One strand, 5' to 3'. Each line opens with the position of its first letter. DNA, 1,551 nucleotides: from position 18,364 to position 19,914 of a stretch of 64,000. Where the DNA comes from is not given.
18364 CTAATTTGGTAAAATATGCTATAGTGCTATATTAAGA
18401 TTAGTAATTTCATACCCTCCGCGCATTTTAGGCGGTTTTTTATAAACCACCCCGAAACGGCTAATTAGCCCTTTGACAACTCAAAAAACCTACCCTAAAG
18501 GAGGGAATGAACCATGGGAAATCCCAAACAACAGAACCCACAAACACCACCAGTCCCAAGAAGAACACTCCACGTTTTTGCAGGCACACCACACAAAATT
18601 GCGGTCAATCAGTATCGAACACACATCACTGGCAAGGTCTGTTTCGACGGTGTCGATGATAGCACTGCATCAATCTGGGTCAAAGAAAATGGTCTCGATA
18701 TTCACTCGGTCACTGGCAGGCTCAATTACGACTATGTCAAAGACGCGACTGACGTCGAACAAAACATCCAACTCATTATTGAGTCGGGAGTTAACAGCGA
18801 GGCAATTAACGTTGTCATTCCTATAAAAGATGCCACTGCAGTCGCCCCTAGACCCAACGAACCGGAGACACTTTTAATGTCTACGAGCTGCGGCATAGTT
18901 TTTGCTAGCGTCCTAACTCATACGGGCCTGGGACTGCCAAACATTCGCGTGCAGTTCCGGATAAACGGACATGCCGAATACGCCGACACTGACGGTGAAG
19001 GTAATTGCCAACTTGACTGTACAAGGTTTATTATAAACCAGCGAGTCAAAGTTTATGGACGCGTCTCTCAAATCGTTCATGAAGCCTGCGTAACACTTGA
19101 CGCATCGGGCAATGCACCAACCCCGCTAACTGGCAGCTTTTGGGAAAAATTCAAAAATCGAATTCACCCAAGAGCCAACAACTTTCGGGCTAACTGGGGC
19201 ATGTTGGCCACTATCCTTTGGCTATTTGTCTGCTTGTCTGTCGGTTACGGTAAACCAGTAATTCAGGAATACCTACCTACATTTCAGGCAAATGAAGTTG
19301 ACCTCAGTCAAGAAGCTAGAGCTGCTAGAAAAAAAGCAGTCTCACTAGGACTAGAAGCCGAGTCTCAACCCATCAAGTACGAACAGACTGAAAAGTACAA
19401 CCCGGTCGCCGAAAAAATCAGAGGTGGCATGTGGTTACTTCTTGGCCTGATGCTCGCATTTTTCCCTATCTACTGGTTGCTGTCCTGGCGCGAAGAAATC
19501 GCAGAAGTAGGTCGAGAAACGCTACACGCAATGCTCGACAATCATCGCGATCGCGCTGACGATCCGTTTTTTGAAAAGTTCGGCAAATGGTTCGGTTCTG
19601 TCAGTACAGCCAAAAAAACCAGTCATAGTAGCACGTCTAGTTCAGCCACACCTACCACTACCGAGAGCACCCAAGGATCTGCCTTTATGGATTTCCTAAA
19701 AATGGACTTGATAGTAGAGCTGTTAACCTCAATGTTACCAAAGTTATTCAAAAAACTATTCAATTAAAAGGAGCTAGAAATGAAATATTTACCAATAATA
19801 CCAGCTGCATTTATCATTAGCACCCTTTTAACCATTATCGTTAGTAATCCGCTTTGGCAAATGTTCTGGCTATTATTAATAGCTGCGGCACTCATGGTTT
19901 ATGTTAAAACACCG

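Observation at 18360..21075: Operon of two unknown membrane proteins followed by a VirB2/TrbC-like pilin: a candidate novel surface-appendage module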

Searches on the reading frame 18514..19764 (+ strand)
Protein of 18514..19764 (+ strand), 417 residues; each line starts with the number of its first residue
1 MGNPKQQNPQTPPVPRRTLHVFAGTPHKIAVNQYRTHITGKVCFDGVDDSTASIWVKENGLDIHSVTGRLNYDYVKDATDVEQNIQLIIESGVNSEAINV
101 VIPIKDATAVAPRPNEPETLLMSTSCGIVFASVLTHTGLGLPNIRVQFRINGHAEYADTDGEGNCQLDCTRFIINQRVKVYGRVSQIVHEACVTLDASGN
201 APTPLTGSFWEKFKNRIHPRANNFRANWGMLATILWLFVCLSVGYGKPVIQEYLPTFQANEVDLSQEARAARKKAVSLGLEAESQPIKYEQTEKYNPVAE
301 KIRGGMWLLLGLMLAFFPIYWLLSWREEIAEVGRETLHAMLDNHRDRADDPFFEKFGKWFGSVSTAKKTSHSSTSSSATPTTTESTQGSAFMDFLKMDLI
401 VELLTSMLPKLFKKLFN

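Call 3: search_protein_families(library=pfam, proteins=[window:18514-19764:+], max_evalue=1)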
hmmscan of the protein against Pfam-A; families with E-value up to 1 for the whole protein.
window:18514-19764:+ (417 aa): 0 families

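Call 4: search_protein_families(library=ncbifam, proteins=[window:18514-19764:+], max_evalue=1)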
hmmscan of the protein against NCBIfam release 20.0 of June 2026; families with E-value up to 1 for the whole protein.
window:18514-19764:+ (417 aa): 0 families

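Call 10: find_homologous_proteins(query=window:18514-19764:+, max_evalue=0.001)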
Query window:18514-19764:+ (417 aa): 1 proteins with E <= 0.001 among 6083 candidates.
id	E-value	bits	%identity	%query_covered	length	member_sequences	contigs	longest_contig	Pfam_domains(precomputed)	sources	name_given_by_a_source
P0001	4.6e-285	963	100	100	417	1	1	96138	-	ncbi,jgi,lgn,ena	ncbi:MAG: hypothetical protein WCG01_01415 [bacterium]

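Call 16: find_encoding_contigs(protein=P0001, flank=10000, max_places=3)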
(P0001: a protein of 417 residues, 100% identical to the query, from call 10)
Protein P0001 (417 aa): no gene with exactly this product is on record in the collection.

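Call 18: search_protein_families(library=phrogs, proteins=[window:18514-19764:+], max_evalue=1)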
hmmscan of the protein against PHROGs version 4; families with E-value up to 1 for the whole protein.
window:18514-19764:+ (417 aa): 1 family
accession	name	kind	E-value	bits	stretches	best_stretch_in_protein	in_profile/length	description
phrog_16513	-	tail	0.28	12.3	1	213-275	44-104/160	tail assembly chaperone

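Call 19: search_protein_representatives(protein=window:18514-19764:+)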
Query: 417 residues. Proteins with E-value up to 0.001 (for the whole library): 63; up to 1e-10: 17; up to 1e-30: 1. The best 63 are listed.
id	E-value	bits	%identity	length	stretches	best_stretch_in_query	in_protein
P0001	1.5e-285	962.8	100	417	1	1-417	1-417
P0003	1.8e-22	96.3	27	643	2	81-416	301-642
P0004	6.0e-16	74.8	31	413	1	130-415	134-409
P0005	1.0e-14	70.7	29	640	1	61-416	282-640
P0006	3.1e-14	69.2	30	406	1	65-415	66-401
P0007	3.5e-14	69.0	28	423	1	1-416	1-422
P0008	2.0e-13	66.5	28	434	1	28-416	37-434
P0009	5.2e-13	65.1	30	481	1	119-416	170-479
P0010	2.3e-12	63.0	29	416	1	72-416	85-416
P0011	3.0e-12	62.6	28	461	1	76-416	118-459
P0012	4.5e-12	62.0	28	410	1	116-416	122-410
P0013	4.9e-12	61.9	29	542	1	220-415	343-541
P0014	5.4e-12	61.8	27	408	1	65-416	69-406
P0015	6.5e-12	61.5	28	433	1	113-416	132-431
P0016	2.3e-11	59.7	28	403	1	102-416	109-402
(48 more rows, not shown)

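Call 21: find_homologous_proteins(query=A1, max_evalue=0.001)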
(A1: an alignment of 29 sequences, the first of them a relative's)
Query A1 (29 sequences) (417 aa, profile of the alignment): 2 proteins with E <= 0.001 among 8000 candidates.
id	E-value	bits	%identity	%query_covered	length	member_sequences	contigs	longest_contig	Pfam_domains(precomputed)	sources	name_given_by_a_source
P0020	2.3e-103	364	25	69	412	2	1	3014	-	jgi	jgi:hypothetical protein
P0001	5.4e-95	337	100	100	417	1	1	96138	-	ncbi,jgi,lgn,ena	ncbi:MAG: hypothetical protein WCG01_01415 [bacterium]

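Call 25: find_related_loci(query=A2, collection=genome_contigs, flank=8000)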
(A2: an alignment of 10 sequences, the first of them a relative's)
Query A2 (408 aa) in genome_contigs; peptide patterns used: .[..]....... (x = any residue, [..] = any of these).
29 stretches matched a pattern; 10 encode a relative of the query (tblastn E <= 1e-3); 10 distinct loci.
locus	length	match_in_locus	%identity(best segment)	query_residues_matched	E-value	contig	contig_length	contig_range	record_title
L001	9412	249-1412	34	25-406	2e-61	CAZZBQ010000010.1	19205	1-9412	MAG TPA_asm: uncultured Gammaproteobacteria bacterium isolate SRP294416_co1_773 genome assembly, contig: NODE_5673_lengt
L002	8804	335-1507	33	25-408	5e-60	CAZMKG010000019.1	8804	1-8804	MAG TPA_asm: uncultured Gammaproteobacteria bacterium isolate SRP263991_co7_264 genome assembly, contig: NODE_16774_leng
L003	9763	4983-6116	33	35-406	9e-55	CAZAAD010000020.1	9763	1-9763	MAG TPA_asm: uncultured Gammaproteobacteria bacterium isolate SRP263991_co1_89 genome assembly, contig: NODE_11461_lengt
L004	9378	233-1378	33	37-407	2e-53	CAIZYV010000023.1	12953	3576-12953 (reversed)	Candidatus Falkowbacteria bacterium isolate Loc090907-5m_bin-395 genome assembly, contig: bin-395:023/114, whole genome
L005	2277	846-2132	33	8-406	6e-53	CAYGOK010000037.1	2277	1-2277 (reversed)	MAG TPA_asm: uncultured Gammaproteobacteria bacterium isolate ERP113451_co4_182 genome assembly, contig: NODE_49265_leng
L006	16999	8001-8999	35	116-407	9e-51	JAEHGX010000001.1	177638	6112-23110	Candidatus Falkowbacteria bacterium S5_I03 S5_I03__1, whole genome shotgun sequence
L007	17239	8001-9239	31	35-406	1e-48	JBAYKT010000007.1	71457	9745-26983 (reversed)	MAG: Patescibacteria group bacterium isolate SO_2016_GW1_86 scaffold00828_OW334_2016, whole genome shotgun sequence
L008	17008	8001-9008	35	116-406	4e-48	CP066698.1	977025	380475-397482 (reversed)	MAG: Candidatus Falkowbacteria bacterium isolate NC_groundwater_1683_Pr3_B-0.1um_40_26 chromosome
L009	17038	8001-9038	32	65-406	2e-46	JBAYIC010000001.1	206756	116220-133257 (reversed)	MAG: Patescibacteria group bacterium isolate SO_2016_GW1_19 scaffold00122_OW334_2016, whole genome shotgun sequence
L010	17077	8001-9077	33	53-407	2e-45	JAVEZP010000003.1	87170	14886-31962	MAG: Patescibacteria group bacterium isolate BF4_68 NODE_723_length_87170_cov_28.022655_Biofilm4, whole genome shotgun s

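Call 28: search_protein_families(library=pfam, proteins=[L006:10551-11444:+, L006:11700-12857:+, L006:12866-13390:+, L006:141-1067:+, L006:1039-1800:+, L006:1751-2611:+, L006:9059-9811:+, L006:7644-9002:+, L006:9919-10281:+, L006:14468-16243:-], max_evalue=0.01)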
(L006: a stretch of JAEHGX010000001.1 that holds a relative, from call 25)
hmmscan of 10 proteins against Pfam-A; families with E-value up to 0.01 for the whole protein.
L006:10551-11444:+ (298 aa): 4 families
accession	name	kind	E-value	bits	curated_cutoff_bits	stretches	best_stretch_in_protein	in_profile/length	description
PF06831.19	H2TH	-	1.1e-29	102.7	34.7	1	159-245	2-88/93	Formamidopyrimidine-DNA glycosylase H2TH domain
PF01149.29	Fapy_DNA_glyco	-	3.9e-27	95.6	25.5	1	1-141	1-116/117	Formamidopyrimidine-DNA glycosylase N-terminal domain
PF06827.20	zf-FPG_IleRS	-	1.3e-06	28.5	21.3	1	271-298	2-29/30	Zinc finger found in FPG and IleRS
PF05833.16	NFACT_N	-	0.0018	17.6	31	1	171-260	178-263/456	NFACT N-terminal and middle domains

L006:11700-12857:+ (386 aa): 1 family
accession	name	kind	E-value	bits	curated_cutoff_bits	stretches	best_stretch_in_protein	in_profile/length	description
PF01594.21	AI-2E_transport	-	2.9e-47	161.9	34.3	1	25-356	3-325/327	AI-2E family transporter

L006:12866-13390:+ (175 aa): 6 families
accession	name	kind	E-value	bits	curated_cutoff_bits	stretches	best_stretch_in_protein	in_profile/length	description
PF02915.23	Rubrerythrin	-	8.9e-27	94.6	22.8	1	8-123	1-137/137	Rubrerythrin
PF21349.2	RUBY_RBDX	-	8.2e-15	54.4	26.5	1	140-169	1-30/30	Rubrerythrin, rubredoxin-like domain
PF00210.30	Ferritin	-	2.1e-06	28.1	24.5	1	8-126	2-121/142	Ferritin-like domain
PF23458.2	DUF7130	-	1.6e-05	25.2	35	1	119-173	34-88/89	Domain of unknown function (DUF7130)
PF03405.20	FA_desaturase_2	-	0.00035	20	22.7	1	88-126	171-209/325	Fatty acid desaturase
PF20020.4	DUF6431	-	0.0023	18.2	26.6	1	114-169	10-56/82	Domain of unknown function (DUF6431)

L006:141-1067:+ (309 aa): 8 families
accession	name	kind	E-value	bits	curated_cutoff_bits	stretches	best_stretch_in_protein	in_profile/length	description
PF01370.27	Epimerase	-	9.9e-64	215.5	20.9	1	4-225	1-225/240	NAD dependent epimerase/dehydratase family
PF16363.11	GDP_Man_Dehyd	-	1.2e-57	196.3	27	1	5-297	1-330/332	GDP-mannose 4,6 dehydratase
PF04321.23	RmlD_sub_bind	-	7.9e-18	65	27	1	3-175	2-154/287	RmlD substrate binding domain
PF01073.25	3Beta_HSD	-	7.1e-17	61.8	22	1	5-228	1-233/280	3-beta hydroxysteroid dehydrogenase/isomerase family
PF02719.21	Polysacc_synt_2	-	1.5e-16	60.9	20.2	1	4-263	1-261/293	Polysaccharide biosynthesis protein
PF07993.18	NAD_binding_4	-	2.3e-09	37.2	20.1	1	64-204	86-241/258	Male sterility protein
PF13460.12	NAD_binding_10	-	1.5e-08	35.2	27.2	1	8-172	1-146/184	NAD(P)H-binding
PF00106.31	adh_short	-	0.0087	16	26.6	0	4-54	3-59/195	short chain dehydrogenase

L006:1039-1800:+ (254 aa): 1 family
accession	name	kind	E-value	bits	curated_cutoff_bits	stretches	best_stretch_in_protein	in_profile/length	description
PF00121.24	TIM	-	5.8e-79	265.5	20.1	1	14-253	1-243/245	Triosephosphate isomerase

L006:1751-2611:+ (287 aa): 13 families
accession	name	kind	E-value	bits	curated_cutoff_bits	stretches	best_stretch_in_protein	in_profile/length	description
PF07719.23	TPR_2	-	3.3e-11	42.8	27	1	163-193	3-33/34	Tetratricopeptide repeat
PF13181.12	TPR_8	-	4.5e-06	26.8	25.7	0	163-193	3-33/34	Tetratricopeptide repeat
PF13432.12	TPR_16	-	5e-06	27.3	32.7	1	131-191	1-61/65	Tetratricopeptide repeat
PF14559.12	TPR_19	-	6.8e-06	26.8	25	1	137-188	1-52/68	Tetratricopeptide repeat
PF25063.1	ARM_TT21_C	-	1e-05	26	35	1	108-193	74-161/209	Tetratricopeptide repeat protein 21 C-terminal ARM domain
PF13424.12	TPR_12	-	1.1e-05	26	30.1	1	166-235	8-73/77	Tetratricopeptide repeat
PF13414.12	TPR_11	-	7.8e-05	22.7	26.8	0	137-174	4-41/42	TPR repeat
PF13431.12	TPR_17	-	0.00016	22.1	24.4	0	152-182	4-34/34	Tetratricopeptide repeat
PF13428.12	TPR_14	-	0.00028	21.7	23.5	0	207-244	1-38/44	Tetratricopeptide repeat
PF00515.34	TPR_1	-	0.00028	21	27.8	1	163-193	3-33/34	Tetratricopeptide repeat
PF13174.12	TPR_6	-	0.0013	19.7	26.3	0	163-187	2-26/33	Tetratricopeptide repeat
PF13176.12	TPR_7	-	0.0018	18.7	27.9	0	164-196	2-34/36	Tetratricopeptide repeat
PF19556.4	PRTRC_E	-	0.0073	16.5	26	0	97-159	89-150/175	PRTRC system protein E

L006:9059-9811:+ (251 aa): 0 families

L006:7644-9002:+ (453 aa): 0 families

L006:9919-10281:+ (121 aa): 4 families
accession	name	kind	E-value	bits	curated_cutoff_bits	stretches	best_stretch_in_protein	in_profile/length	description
PF18895.5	T4SS_pilin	-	4.4e-12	46.3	26.6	1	46-115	3-71/71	Type IV secretion system pilin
PF04956.18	TrbC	-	8.8e-06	26.3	27.9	1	3-113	8-96/98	TrbC/VIRB2 pilin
PF04746.17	DUF575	-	0.0016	19.1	25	1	47-92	4-49/101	Protein of unknown function (DUF575)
PF19607.4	DUF6112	-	0.0048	17.1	25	1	53-106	17-71/88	Family of unknown function (DUF6112)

L006:14468-16243:- (591 aa): 17 families
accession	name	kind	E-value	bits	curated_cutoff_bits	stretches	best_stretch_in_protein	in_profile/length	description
PF00005.33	ABC_tran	-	1.7e-49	168.4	25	2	20-147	2-137/137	ABC transporter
PF12848.13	ABC_tran_Xtn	-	3e-16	59.7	25.9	1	186-257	1-72/85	ABC transporter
PF13304.12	AAA_21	-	7.3e-12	46.4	27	2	349-458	170-299/304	AAA domain, putative AbiEii toxin, Type IV TA system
PF02463.25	SMC_N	-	1.3e-08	34.9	40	0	125-190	147-213/220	RecF/RecN/SMC N terminal domain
PF13555.12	AAA_29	-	8e-07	29.2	27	0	304-336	19-49/61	P-loop containing region of AAA domain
PF01926.29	MMR_HSR1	-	2.3e-06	28.1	21.9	0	31-54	1-23/113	50S ribosome-binding GTPase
PF13238.12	AAA_18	-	4.1e-05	24.5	29.4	0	493-578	29-112/128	AAA domain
PF13401.12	AAA_22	-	6.3e-05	23.7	27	0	312-334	8-30/130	AAA domain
PF00931.28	NB-ARC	-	0.0002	21.2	23.5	0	311-341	20-50/248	NB-ARC domain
PF13671.12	AAA_33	-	0.00028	21.6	27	0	314-374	4-64/143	AAA domain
PF13604.12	AAA_30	-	0.00056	20.1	27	0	313-349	22-58/191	AAA domain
PF25201.1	nSTAND6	-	0.00058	20.4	27.7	0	293-338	2-46/148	Novel STAND NTPase 6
PF13191.12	AAA_16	-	0.00081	20.4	32.6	0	310-362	25-85/167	AAA ATPase domain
PF00350.29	Dynamin_N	-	0.0033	17.9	27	0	32-145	1-109/168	Dynamin family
PF13479.12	AAA_24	-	0.0035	17.7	27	0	310-330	3-23/195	AAA domain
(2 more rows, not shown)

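Call 42: predict_structure(alignment_id=A1)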
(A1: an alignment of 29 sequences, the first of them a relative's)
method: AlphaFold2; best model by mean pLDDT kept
length: 417 residues; sequences in the alignment: 29
mean_pLDDT: 78.1   pTM: 0.50
mean pLDDT of the five models: 78.1, 76.5, 76.3, 76.2, 72.2
residues with pLDDT >= 90: 153; 70-90: 148; 50-70: 67; < 50: 49
segments of 3 or more residues with pLDDT < 50: 1-3, 200-205, 254-263, 283-288, 370-389
pLDDT, mean of each block of 10 residues (from residue 1): 52 71 90 91 90 94 94 92 93 92 71 82 90 90 96 95 92 82 93 77 54 61 84 94 69 46 64 74 49 71 92 93 84 82 73 83 82 36 39 63 83 74
secondary structure, 60 per line:
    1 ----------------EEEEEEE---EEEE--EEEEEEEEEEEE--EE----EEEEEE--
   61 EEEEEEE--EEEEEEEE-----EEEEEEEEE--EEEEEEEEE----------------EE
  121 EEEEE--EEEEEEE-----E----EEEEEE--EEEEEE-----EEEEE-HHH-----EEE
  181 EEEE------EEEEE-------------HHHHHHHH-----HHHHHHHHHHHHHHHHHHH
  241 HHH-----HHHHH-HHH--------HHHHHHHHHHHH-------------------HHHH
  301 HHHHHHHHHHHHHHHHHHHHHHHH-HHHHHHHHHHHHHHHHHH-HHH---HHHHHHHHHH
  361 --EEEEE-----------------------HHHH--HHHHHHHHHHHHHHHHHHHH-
elements in order: E17-23 E27-30 E33-44 E53-58 E61-67 E70-77 E83-91 E94-102 E119-125 E128-134 E145-150 E153-158 E164-168 E178-184 E191-195 H209-216 H222-243 H249-253 H266-277 H297-324 H326-343 H351-360 E363-367 H391-394 H397-416

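Call 45: list_cluster_members(proteins=[L003:6149-6892:+, L004:1415-2143:+, L006:9059-9811:+, L007:9305-10060:+, L008:9084-9839:+, L009:9072-9851:+, L010:9098-9805:+])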
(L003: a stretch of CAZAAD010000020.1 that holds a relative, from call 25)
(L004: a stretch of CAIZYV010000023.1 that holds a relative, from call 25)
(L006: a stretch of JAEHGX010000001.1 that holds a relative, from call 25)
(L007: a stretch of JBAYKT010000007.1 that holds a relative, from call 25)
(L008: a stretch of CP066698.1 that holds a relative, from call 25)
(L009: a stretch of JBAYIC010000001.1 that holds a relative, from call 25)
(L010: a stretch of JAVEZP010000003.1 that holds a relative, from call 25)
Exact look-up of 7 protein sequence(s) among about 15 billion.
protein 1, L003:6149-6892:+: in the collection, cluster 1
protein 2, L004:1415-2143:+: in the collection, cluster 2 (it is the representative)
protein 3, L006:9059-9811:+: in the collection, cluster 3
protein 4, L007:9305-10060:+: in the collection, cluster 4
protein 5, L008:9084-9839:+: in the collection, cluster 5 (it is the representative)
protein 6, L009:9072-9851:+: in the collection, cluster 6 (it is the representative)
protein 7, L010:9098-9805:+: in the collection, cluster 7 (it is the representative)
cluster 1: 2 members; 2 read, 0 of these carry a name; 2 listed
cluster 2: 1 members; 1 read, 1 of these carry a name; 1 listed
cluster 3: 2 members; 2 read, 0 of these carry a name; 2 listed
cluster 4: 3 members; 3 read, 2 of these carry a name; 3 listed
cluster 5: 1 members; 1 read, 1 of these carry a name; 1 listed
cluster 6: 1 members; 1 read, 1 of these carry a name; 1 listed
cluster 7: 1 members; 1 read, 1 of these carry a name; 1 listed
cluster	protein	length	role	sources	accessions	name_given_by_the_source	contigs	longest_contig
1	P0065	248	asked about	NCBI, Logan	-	-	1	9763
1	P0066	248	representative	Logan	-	-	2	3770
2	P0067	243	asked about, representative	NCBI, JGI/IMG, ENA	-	hypothetical protein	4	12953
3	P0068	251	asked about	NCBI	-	-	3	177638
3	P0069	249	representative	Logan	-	-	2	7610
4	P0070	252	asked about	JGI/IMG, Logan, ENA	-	hypothetical protein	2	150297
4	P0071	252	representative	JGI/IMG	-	-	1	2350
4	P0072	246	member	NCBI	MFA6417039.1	MAG: hypothetical protein WCW61_02490 [Patescibacteria group bacterium]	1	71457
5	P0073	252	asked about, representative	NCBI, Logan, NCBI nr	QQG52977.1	MAG: hypothetical protein HY931_01955 [Candidatus Falkowbacteria bacterium]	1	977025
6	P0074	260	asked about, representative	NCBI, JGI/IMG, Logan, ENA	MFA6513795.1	MAG: hypothetical protein WCT50_00700 [Patescibacteria group bacterium]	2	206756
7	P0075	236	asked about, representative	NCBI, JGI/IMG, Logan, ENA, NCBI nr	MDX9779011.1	MAG: hypothetical protein RBT30_02135 [Patescibacteria group bacterium] | hypothetical protein | hypothetical protein [Patescibacteria group bacterium]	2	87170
